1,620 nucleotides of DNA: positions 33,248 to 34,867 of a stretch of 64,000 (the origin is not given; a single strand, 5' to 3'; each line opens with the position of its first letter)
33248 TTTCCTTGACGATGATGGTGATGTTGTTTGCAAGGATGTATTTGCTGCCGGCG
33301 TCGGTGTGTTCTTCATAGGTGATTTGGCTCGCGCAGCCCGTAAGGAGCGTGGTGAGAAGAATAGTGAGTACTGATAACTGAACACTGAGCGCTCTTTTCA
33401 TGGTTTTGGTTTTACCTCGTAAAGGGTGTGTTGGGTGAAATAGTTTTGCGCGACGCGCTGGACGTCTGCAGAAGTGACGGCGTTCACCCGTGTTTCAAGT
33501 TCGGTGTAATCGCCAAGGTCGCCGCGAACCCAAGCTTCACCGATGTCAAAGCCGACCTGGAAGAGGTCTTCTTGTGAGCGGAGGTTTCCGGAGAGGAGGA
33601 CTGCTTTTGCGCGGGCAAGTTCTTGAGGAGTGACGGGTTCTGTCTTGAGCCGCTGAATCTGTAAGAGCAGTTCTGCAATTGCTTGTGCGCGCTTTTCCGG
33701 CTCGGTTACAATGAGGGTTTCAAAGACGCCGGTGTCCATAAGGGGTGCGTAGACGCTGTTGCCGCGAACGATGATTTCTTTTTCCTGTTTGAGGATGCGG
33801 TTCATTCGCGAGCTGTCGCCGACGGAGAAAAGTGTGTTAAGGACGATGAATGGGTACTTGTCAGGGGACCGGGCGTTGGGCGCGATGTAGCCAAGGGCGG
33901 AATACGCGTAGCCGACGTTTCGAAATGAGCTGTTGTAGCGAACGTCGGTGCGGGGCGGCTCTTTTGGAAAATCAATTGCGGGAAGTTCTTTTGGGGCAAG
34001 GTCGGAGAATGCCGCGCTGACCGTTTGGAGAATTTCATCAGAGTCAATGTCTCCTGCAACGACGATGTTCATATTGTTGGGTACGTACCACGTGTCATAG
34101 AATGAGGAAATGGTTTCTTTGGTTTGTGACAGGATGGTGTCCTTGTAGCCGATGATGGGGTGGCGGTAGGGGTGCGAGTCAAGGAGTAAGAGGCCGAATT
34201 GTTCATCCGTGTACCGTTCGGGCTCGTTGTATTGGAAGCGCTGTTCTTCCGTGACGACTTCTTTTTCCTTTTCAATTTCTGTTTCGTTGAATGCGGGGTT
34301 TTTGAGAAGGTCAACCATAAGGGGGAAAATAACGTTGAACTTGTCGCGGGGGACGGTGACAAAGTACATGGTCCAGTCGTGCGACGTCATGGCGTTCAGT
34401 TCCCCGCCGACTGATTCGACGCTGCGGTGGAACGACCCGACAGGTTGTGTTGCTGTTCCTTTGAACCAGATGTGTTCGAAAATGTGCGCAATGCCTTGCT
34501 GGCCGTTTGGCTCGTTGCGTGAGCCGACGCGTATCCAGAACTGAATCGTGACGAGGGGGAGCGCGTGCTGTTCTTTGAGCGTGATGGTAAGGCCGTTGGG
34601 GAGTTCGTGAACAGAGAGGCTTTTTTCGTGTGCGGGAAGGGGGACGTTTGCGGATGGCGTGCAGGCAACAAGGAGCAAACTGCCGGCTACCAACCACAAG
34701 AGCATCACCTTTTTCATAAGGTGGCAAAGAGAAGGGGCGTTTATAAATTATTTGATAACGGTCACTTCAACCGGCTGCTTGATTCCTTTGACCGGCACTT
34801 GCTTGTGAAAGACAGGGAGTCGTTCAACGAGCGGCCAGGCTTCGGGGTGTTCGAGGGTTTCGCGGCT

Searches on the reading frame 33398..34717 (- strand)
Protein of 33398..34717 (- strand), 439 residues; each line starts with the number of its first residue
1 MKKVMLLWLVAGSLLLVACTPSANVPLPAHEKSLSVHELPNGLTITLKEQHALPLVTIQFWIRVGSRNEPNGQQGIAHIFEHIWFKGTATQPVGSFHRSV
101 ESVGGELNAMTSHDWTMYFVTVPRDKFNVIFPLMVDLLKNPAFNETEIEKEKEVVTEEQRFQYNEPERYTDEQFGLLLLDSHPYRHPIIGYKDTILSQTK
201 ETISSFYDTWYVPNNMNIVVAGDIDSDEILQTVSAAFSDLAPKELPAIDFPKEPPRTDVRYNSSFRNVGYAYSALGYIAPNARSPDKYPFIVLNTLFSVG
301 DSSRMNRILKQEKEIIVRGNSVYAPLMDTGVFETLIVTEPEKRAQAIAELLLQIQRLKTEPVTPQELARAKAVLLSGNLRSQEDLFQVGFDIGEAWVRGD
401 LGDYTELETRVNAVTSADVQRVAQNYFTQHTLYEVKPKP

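Call 10: search_protein_families(library=pfam, proteins=[window:33398-34717:-], max_evalue=0.01)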
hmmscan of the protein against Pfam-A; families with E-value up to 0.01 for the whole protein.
window:33398-34717:- (439 aa): 2 families
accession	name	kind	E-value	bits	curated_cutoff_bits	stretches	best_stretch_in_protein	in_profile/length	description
PF00675.25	Peptidase_M16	-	7.2e-29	101.1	22.3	1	47-166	4-123/149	Insulinase (Peptidase family M16)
PF05193.26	Peptidase_M16_C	-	8.8e-29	101.1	23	1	199-374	3-181/181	Peptidase M16 inactive domain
